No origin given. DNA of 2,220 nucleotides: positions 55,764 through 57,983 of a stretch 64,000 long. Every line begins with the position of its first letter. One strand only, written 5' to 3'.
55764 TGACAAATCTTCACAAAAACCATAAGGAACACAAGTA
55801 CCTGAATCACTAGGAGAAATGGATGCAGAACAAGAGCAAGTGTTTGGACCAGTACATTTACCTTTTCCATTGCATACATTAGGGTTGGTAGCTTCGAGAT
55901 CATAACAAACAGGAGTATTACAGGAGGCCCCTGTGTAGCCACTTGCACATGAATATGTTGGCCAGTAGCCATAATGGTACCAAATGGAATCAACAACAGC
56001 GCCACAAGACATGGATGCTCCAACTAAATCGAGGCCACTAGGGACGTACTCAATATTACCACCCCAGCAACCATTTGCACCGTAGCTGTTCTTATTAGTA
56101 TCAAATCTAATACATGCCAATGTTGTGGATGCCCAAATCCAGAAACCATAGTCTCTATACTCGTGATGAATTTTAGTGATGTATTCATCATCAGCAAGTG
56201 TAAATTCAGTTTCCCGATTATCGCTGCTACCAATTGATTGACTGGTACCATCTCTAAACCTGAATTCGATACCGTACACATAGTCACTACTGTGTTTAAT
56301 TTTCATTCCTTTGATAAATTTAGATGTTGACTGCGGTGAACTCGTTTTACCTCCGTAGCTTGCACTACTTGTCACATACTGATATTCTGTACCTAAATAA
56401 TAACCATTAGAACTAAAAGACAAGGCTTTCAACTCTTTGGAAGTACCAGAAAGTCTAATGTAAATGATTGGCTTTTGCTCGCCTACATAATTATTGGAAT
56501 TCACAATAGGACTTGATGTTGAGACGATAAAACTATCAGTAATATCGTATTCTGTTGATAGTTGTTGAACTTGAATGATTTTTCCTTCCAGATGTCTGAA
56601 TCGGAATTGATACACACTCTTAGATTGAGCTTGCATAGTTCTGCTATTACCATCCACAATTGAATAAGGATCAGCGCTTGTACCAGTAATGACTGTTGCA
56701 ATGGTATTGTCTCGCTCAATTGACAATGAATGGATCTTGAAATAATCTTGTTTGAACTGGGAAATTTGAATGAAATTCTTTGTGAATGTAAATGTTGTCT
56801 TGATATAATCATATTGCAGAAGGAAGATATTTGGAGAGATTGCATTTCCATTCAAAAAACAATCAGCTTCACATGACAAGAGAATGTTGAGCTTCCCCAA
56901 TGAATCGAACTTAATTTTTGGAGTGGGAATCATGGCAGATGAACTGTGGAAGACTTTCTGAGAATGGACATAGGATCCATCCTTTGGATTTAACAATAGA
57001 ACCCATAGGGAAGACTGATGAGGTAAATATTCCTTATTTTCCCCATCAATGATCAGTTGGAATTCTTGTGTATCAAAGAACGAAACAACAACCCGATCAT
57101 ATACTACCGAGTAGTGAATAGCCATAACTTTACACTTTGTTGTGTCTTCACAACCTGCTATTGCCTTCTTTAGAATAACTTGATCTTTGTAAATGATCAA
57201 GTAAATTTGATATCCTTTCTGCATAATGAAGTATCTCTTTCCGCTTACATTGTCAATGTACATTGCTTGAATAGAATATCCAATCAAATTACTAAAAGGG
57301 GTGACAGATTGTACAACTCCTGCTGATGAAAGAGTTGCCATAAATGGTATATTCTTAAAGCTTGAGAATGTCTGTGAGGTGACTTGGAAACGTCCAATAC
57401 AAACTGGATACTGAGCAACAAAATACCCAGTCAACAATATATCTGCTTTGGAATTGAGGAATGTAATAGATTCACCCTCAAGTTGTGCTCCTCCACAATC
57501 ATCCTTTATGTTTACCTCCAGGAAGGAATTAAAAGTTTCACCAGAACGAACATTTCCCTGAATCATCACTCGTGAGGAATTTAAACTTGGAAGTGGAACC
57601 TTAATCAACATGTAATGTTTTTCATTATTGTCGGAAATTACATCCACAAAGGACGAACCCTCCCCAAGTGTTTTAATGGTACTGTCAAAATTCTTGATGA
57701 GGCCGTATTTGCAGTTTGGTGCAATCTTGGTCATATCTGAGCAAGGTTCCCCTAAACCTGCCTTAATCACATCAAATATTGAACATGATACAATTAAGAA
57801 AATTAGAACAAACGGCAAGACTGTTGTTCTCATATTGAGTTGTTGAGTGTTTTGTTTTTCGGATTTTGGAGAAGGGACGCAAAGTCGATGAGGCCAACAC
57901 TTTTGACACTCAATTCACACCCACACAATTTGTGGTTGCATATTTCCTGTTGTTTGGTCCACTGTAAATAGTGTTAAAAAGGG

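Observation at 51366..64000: Head-to-head pair of diverged paralogous genes for giant EGF-repeat receptor-like glycoproteins sharing one promoter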

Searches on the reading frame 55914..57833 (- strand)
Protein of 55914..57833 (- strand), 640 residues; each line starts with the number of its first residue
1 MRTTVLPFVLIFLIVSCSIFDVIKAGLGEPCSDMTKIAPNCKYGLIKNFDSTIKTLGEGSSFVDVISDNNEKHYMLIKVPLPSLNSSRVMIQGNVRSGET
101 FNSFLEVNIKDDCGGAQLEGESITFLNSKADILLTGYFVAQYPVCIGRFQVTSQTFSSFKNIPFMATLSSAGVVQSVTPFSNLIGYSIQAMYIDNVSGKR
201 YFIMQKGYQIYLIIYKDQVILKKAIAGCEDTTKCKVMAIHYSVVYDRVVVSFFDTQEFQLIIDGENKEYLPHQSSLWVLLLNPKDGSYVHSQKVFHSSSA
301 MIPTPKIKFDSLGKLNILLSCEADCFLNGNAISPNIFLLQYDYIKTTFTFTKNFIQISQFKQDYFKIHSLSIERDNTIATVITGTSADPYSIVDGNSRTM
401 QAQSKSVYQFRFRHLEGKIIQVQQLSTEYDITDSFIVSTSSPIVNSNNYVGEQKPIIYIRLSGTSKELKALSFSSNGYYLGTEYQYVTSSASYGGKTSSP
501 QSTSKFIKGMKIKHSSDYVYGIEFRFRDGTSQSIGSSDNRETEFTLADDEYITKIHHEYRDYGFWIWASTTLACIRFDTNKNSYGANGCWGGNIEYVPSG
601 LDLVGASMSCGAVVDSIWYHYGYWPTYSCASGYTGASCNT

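Call 21: find_homologous_proteins(query=window:55914-57833:-, max_evalue=0.01)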
Query window:55914-57833:- (640 aa): 1 proteins with E <= 0.01 among 8000 candidates.
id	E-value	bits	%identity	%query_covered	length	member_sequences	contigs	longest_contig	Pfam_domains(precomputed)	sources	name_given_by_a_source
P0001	0.0e+0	1446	99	100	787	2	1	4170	PF07974.20,PF25024.1,PF01419.23,PF23106.2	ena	-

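Call 22: find_encoding_contigs(protein=P0001, flank=5000, max_places=5)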
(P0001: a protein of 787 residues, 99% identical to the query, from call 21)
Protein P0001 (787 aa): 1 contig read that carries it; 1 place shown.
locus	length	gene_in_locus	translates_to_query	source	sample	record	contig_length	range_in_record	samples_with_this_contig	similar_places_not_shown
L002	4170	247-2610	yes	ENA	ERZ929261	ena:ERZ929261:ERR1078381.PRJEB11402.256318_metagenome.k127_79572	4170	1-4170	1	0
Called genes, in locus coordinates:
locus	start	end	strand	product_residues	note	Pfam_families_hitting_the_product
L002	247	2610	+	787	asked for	PF01419:Jacalin, PF07974:EGF_2 (faint), PF23106:EGF_Teneurin (faint), PF25024:EGF_TEN (faint)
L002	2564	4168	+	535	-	?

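Call 41: predict_structure(alignment_id=A2)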
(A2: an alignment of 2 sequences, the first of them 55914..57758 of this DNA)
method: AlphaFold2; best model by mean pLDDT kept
length: 615 residues; sequences in the alignment: 2
mean_pLDDT: 45.1   pTM: 0.44
mean pLDDT of the five models: 45.1, 40.7, 37.9, 36.5, 32.8
residues with pLDDT >= 90: 1; 70-90: 59; 50-70: 206; < 50: 349
segments of 3 or more residues with pLDDT < 50: 1-137, 141-152, 241-243, 335-338, 359-363, 401-479, 488-495, 511-515, 522-526, 534-549, 553-615
pLDDT, mean of each block of 10 residues (from residue 1): 23 22 21 22 24 27 32 29 25 28 30 28 27 42 39 57 61 71 82 82 71 68 76 62 51 82 74 55 62 61 53 66 59 50 54 54 51 53 59 58 40 28 30 26 24 35 40 40 49 48 57 49 48 40 35 39 23 31 27 32 26 23
secondary structure, 60 per line:
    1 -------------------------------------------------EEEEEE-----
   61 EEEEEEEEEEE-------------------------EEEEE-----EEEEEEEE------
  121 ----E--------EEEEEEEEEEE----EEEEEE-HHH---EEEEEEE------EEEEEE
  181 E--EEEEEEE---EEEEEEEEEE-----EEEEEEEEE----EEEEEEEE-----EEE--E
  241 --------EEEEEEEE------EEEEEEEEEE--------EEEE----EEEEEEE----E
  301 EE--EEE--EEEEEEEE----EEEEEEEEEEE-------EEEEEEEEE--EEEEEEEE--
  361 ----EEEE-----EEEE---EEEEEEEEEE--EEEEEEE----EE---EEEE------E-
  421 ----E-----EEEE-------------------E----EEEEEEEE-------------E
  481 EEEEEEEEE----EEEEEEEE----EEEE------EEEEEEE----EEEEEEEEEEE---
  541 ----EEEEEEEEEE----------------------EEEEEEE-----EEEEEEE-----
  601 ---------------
elements in order: E50-55 E61-71 E97-101 E107-114 E134-144 E149-154 E162-168 E175-181 E184-190 E194-203 E209-217 E222-229 E235-237 E249-256 E263-272 E281-284 E289-295 E300-302 E305-307 E310-317 E322-332 E340-348 E351-358 E365-368 E374-377 E381-390 E393-399 E409-412 E431-434 E459-466 E480-489 E494-501 E506-509 E516-522 E527-537 E545-554 E577-583 E589-595

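Call 67: fold_search(model_id=the predicted structure, library=pdb)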
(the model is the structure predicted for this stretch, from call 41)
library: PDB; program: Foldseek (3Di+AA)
matches with E <= 10: 696; with E <= 0.001: 44
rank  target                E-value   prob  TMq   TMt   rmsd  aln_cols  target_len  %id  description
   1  9i3v_A                3.8e-06  1.00  0.20  0.04  26.1       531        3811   11  Cryo-EM structure of the human LRP2 ectodomain (released 2026-02-04)
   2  8jxh_B                7.0e-06  1.00  0.20  0.12  26.5       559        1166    8  rat megalin RAP complex wingA (released 2024-06-19)
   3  7zjz                  3.3e-05  1.00  0.22  0.20  19.4       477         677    7  catalytically non active S532A mutant of oligopeptidase B from S. proteomaculans (released 2023-01-18)
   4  8ptx_A                3.3e-05  1.00  0.21  0.11  23.5       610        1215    9  Cryo-EM structure of human Elp123 in complex with tRNA, acetyl-CoA, 5'-deoxyadenosine and methionine (released 2024-04-17)
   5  7ne4                  5.2e-05  1.00  0.17  0.16  20.6       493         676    7  E125A mutant of oligopeptidase B from S. proteomaculans with modified hinge region (released 2021-03-03)
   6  9qaw_A                5.5e-05  1.00  0.20  0.04  26.1       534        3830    9  CryoEM structure of the human LRP2 receptor ectodomain in complex with LRPAP1 (released 2026-03-11)
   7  7ne5                  7.3e-05  1.00  0.22  0.21  19.9       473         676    8  catalytically non active S532A mutant of oligopeptidase B from S. proteomaculans with modified hinge region (released 2021-03-31)
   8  8jxb_B                7.6e-05  1.00  0.20  0.12  26.0       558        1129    8  Cryo-EM structure of rat megalin wingAc (released 2024-06-19)
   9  8jx8_A                8.4e-05  1.00  0.22  0.11  25.8       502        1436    9  rat megalin head (released 2024-06-19)
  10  8jut_A                8.4e-05  1.00  0.20  0.04  25.7       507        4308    9  rat megalin RAP complex (released 2024-06-19)
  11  8iyj_e                8.4e-05  0.97  0.15  0.15  19.2       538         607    8  Cryo-EM structure of the 48-nm repeat doublet microtubule from mouse sperm (released 2023-07-05)
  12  8jxe_A                8.8e-05  1.00  0.22  0.11  25.8       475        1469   11  rat megalin RAP complex head (released 2024-06-19)
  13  8jxe_B                9.2e-05  1.00  0.19  0.10  25.1       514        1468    8  rat megalin RAP complex head (released 2024-06-19)
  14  9d5n_CH               9.2e-05  0.82  0.13  0.13  20.2       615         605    8  48-nm doublet microtubule from Trichomonas vaginalis strain G3 (released 2025-05-14)
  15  5i2t                  9.6e-05  0.90  0.12  0.12  21.7       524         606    9  Domain characterization of the WD protein Pwp2 and their relevance in ribosome biogenesis (released 2017-06-21)
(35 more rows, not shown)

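Call 81: search_solved_structures(query=A2, max_evalue=10)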
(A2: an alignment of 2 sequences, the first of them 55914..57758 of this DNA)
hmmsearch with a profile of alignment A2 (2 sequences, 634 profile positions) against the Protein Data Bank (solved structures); distinct sequences matched with E-value up to 10: 11.
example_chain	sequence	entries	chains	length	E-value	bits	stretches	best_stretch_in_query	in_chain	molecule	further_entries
2jz4_A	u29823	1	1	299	1.3e-07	33.6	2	481-605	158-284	Jasmonate inducible protein isolog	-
3r50_A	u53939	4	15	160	0.016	16.8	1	559-615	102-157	Ipomoelin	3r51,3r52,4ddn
5av7_A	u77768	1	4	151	0.066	14.8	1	517-612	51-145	Lectin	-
1ouw_A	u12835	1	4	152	0.068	14.7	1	517-612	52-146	lectin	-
5xfi_A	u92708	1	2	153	0.069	14.7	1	517-612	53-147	Lectin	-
7v4s_A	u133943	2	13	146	0.17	13.4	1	491-613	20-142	Horcolin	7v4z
7ywg_A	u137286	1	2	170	0.18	13.3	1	494-611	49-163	Dirigent protein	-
7yww_A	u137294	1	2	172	0.19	13.3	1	494-611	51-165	Dirigent protein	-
1xxq_A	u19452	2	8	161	0.19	13.3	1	561-614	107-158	mannose-binding lectin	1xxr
1jot_A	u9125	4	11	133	0.67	11.4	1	556-612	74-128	AGGLUTININ | Agglutinin alpha chain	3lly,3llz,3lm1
5l80_A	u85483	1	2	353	1.2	10.6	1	17-60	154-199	Maternal protein exuperantia,Maternal protein exuperantia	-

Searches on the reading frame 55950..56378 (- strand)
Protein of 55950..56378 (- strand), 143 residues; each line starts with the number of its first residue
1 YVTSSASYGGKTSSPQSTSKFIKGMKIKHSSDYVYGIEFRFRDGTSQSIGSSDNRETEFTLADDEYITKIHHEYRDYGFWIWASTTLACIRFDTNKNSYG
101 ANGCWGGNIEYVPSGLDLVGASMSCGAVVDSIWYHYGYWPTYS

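Call 73: search_solved_structures(query=window:55950-56378:-, max_evalue=1, show_alignments=3)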
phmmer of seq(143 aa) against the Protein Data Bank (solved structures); distinct sequences matched with E-value up to 1: 9.
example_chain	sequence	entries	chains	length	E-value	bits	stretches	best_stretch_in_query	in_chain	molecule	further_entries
2bmy_A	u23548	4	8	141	0.036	17.6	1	24-117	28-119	RIPENING-ASSOCIATED PROTEIN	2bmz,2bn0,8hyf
4piu_A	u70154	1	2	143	0.038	17.6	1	24-117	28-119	Ripening-associated protein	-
1x1v_A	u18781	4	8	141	0.038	17.6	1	29-119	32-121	lectin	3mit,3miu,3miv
4pif_A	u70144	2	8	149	0.039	17.6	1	24-118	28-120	Ripening-associated protein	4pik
4pit_A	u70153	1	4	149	0.039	17.5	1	24-118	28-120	Ripening-associated protein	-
1c3k_A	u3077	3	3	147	0.041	17.5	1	17-131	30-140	AGGLUTININ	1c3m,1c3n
5exg_A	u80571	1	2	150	0.042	17.4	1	24-117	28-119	Ripening-associated protein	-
3r50_A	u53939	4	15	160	0.31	14.6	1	86-136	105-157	Ipomoelin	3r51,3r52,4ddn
7o4p_A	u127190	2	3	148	0.61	13.6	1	8-141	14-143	Zymogen granule membrane protein 16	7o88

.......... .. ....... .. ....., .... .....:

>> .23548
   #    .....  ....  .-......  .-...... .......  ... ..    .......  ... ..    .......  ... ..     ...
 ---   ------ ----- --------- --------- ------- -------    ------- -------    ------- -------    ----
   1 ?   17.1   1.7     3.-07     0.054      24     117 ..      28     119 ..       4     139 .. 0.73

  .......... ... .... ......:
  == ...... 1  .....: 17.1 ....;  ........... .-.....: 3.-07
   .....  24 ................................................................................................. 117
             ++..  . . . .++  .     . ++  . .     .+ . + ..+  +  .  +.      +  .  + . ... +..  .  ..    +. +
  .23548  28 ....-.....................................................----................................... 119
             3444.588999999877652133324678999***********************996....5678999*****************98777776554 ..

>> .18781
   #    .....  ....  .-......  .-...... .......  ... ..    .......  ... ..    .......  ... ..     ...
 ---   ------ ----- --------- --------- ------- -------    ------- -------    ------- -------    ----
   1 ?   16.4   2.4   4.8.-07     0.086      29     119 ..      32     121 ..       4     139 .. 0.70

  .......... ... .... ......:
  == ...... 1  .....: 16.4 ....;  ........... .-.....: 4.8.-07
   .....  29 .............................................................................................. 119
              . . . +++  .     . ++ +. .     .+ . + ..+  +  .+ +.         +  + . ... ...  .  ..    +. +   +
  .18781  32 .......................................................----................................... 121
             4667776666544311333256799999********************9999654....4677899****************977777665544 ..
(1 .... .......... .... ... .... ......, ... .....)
